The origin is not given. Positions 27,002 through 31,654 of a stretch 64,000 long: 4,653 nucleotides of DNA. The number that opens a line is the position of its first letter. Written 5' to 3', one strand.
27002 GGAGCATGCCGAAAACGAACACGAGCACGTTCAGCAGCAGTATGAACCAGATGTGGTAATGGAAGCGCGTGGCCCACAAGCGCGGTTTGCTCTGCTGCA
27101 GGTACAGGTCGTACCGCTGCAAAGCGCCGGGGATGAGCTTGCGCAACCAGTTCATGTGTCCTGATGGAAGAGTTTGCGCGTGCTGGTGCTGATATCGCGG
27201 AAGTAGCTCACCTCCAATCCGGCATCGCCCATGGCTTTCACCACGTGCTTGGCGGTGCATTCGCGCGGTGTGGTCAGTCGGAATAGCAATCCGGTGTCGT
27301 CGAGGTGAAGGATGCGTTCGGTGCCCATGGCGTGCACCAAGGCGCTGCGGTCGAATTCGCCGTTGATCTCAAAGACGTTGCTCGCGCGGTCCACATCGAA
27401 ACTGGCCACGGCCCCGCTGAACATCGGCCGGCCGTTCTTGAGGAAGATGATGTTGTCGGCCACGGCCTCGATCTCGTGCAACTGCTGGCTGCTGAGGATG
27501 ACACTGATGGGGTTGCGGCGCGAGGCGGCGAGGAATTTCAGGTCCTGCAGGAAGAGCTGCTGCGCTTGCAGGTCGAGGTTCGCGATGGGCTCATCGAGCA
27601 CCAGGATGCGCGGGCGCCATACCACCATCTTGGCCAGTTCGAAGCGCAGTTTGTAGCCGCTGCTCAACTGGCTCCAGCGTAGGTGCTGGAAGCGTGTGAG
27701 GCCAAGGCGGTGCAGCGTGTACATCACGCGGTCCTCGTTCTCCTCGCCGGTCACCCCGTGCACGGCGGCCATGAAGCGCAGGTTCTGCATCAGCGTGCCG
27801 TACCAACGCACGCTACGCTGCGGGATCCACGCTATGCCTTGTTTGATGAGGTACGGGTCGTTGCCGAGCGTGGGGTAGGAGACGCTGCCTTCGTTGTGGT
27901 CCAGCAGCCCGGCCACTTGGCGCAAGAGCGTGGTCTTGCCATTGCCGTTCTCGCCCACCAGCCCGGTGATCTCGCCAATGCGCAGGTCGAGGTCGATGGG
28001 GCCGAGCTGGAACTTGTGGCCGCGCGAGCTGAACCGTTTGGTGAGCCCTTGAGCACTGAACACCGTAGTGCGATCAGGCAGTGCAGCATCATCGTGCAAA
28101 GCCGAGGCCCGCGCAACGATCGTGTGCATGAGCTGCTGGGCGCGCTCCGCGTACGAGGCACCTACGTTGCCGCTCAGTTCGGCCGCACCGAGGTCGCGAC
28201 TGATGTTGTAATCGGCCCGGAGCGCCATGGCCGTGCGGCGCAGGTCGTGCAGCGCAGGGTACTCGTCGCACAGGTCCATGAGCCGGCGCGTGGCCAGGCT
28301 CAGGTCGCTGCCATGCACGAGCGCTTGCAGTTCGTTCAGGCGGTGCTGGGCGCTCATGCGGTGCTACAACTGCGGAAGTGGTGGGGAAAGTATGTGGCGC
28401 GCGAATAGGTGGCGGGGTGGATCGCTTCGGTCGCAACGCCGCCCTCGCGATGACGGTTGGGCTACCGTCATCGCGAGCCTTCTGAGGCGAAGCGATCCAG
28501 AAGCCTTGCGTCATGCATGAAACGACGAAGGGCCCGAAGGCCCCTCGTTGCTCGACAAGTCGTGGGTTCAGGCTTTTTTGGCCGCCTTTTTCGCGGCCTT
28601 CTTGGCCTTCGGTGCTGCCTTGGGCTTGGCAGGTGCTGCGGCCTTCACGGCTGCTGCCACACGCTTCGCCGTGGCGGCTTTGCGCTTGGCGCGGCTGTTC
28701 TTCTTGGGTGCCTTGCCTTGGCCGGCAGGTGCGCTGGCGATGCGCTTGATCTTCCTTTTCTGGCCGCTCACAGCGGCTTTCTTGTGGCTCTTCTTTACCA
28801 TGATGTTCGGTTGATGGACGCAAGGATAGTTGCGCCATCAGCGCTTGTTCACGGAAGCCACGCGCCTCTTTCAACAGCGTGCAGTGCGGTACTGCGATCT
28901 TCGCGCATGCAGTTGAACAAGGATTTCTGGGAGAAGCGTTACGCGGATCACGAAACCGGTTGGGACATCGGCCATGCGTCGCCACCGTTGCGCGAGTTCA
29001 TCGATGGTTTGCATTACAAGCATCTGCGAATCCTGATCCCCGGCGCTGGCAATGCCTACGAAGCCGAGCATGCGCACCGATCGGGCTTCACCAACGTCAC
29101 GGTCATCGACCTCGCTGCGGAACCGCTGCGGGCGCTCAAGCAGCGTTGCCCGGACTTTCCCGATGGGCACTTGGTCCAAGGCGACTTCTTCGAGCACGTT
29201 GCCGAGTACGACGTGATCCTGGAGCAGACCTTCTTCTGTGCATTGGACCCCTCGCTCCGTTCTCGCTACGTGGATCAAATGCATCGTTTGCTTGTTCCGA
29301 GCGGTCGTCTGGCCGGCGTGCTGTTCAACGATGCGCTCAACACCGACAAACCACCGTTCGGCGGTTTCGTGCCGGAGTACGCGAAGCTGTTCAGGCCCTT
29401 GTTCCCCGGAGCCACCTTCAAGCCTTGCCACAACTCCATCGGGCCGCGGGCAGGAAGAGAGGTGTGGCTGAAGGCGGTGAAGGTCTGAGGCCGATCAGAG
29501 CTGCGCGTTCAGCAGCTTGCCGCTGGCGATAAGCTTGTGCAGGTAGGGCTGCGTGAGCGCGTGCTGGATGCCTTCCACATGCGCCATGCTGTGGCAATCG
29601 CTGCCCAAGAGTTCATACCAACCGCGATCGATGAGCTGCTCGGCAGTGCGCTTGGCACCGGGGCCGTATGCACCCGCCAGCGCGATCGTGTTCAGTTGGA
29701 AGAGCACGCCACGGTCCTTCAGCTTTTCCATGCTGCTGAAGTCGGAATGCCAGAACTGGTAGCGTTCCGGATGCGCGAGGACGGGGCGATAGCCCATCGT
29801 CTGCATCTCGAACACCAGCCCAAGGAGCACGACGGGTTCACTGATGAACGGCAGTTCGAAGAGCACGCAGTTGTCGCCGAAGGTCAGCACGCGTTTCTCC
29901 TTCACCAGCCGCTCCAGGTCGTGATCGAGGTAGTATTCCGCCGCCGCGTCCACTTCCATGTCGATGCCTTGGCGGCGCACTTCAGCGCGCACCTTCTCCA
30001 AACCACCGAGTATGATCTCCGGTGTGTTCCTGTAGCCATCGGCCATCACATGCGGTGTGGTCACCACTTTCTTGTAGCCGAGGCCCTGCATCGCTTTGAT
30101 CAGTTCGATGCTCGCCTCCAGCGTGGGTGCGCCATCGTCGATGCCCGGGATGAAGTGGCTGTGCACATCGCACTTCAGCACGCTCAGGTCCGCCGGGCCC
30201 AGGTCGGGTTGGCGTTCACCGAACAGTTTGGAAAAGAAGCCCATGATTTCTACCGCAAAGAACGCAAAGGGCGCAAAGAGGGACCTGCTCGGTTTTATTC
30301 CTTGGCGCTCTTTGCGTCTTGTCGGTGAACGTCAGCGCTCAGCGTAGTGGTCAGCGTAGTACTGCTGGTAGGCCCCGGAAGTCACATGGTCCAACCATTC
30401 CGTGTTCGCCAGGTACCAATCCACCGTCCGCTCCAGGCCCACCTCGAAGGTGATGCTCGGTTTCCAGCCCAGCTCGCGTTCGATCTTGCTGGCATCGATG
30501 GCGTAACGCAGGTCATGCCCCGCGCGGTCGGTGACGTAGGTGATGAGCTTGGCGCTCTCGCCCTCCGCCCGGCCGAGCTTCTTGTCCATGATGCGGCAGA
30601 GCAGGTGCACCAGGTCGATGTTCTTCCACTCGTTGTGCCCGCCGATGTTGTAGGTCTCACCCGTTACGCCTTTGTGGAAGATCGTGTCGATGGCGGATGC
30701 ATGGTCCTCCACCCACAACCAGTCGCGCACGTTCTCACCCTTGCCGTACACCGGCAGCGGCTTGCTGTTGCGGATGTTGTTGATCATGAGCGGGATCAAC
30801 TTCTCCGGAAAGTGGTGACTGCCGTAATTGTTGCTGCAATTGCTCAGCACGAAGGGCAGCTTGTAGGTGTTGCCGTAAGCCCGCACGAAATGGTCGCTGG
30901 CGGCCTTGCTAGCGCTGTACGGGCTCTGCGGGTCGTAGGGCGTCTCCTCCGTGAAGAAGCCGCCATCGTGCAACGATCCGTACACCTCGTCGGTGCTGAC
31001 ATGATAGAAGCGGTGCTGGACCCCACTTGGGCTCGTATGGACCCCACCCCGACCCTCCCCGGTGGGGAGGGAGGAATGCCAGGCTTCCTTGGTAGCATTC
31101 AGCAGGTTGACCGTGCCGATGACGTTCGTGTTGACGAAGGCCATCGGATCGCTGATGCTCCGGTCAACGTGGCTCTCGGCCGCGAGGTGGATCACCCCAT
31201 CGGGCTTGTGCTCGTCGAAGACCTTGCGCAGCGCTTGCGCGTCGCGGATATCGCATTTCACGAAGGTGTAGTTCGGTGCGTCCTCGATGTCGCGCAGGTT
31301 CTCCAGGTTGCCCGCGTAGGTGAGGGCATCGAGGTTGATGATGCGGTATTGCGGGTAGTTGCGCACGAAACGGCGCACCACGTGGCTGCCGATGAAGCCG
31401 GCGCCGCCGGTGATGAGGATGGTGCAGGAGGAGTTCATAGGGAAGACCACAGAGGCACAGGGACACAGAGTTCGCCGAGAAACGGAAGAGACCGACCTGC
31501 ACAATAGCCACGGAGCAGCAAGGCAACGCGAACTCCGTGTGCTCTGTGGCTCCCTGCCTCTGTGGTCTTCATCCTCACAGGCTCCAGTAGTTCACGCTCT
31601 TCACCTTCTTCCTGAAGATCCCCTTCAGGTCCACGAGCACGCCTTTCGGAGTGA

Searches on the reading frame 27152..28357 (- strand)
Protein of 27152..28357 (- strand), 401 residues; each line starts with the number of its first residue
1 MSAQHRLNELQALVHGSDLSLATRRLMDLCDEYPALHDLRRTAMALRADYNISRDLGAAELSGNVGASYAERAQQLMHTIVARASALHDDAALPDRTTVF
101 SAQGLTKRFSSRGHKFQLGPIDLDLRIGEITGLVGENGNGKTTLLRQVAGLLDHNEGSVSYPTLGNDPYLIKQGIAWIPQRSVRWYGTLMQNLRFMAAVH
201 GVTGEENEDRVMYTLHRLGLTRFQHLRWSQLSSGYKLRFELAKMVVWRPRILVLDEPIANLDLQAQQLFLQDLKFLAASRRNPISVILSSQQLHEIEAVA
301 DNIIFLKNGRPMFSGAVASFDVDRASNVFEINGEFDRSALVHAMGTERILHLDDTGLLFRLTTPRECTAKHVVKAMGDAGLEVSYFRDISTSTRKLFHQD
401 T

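Call 18: search_protein_families(library=pfam, proteins=[window:27152-28357:-], max_evalue=0.001)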
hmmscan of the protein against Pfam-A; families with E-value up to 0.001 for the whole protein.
window:27152-28357:- (401 aa): 2 families
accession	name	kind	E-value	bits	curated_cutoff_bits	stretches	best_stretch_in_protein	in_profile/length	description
PF00005.33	ABC_tran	-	5.7e-22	79.2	25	1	120-259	3-137/137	ABC transporter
PF13304.12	AAA_21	-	7.2e-05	23.4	27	0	130-151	1-22/304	AAA domain, putative AbiEii toxin, Type IV TA system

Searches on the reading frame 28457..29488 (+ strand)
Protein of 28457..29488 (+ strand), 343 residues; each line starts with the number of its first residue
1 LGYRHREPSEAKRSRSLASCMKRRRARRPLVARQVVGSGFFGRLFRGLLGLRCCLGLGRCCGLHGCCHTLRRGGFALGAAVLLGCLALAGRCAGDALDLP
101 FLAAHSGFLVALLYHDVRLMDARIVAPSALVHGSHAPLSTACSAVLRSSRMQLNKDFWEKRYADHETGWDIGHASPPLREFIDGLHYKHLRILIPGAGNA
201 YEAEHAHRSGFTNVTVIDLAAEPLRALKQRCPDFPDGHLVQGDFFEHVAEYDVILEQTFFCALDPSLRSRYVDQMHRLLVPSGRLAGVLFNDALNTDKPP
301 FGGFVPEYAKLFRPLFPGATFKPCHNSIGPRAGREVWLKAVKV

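Call 18: search_protein_families(library=pfam, proteins=[window:28457-29488:+], max_evalue=0.001)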
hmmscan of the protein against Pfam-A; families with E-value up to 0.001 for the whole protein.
window:28457-29488:+ (343 aa): 4 families
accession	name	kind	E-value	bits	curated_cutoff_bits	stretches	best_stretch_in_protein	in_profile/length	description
PF05724.17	TPMT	-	3.9e-20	72.9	26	1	154-313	2-180/218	Thiopurine S-methyltransferase (TPMT)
PF08241.18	Methyltransf_11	-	9.9e-06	26.6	21.2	1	196-286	4-94/95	Methyltransferase domain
PF13649.12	Methyltransf_25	-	1.5e-05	26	27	1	193-283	2-97/97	Methyltransferase domain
PF08242.18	Methyltransf_12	-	7.9e-05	23.8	30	1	196-285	4-98/98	Methyltransferase domain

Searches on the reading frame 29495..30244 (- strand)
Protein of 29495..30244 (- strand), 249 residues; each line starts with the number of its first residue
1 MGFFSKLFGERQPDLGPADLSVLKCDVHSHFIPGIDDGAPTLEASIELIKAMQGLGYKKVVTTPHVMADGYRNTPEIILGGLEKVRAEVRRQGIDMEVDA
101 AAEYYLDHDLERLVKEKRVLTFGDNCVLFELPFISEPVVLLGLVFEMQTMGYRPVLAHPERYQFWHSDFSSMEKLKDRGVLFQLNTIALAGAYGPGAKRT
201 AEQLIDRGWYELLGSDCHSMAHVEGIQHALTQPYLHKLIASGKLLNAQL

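Call 18: search_protein_families(library=pfam, proteins=[window:29495-30244:-], max_evalue=0.001)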
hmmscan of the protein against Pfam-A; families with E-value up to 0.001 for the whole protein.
window:29495-30244:- (249 aa): 1 family
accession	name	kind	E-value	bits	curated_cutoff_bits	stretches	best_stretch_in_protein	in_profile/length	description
PF19567.5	CpsB_CapC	-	6e-40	137.6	27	1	25-222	2-200/234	Capsular polysaccharide synthesis, CpsB/CapC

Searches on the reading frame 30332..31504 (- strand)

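Call 18: search_protein_families(library=pfam, proteins=[window:30332-31504:-], max_evalue=0.001)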
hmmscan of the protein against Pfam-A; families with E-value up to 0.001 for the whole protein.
window:30332-31504:- (390 aa): 10 families
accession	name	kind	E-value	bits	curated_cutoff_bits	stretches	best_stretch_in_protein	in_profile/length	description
PF16363.11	GDP_Man_Dehyd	-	9.5e-96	321.6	27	1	30-359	1-331/332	GDP-mannose 4,6 dehydratase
PF01370.27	Epimerase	-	7.2e-70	235.6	20.9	1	29-288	1-240/240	NAD dependent epimerase/dehydratase family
PF02719.21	Polysacc_synt_2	-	1e-17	64.7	20.2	1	29-140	1-117/293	Polysaccharide biosynthesis protein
PF01073.25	3Beta_HSD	-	1.3e-15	57.6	22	1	30-140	1-105/280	3-beta hydroxysteroid dehydrogenase/isomerase family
PF04321.23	RmlD_sub_bind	-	8.2e-15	55.1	27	1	28-140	2-91/287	RmlD substrate binding domain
PF07993.18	NAD_binding_4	-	2.8e-10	40.2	20.1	1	102-224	90-205/258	Male sterility protein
PF00106.31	adh_short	-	3.5e-07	30.3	26.6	0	28-99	2-71/195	short chain dehydrogenase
PF05368.20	NmrA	-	0.00015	21.9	27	0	28-109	4-78/298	NmrA-like family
PF08659.16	KR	-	0.00045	20.6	22.6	1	28-110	2-91/180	KR domain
PF13460.12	NAD_binding_10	-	0.00054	20.3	27.2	0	33-141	1-88/184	NAD(P)H-binding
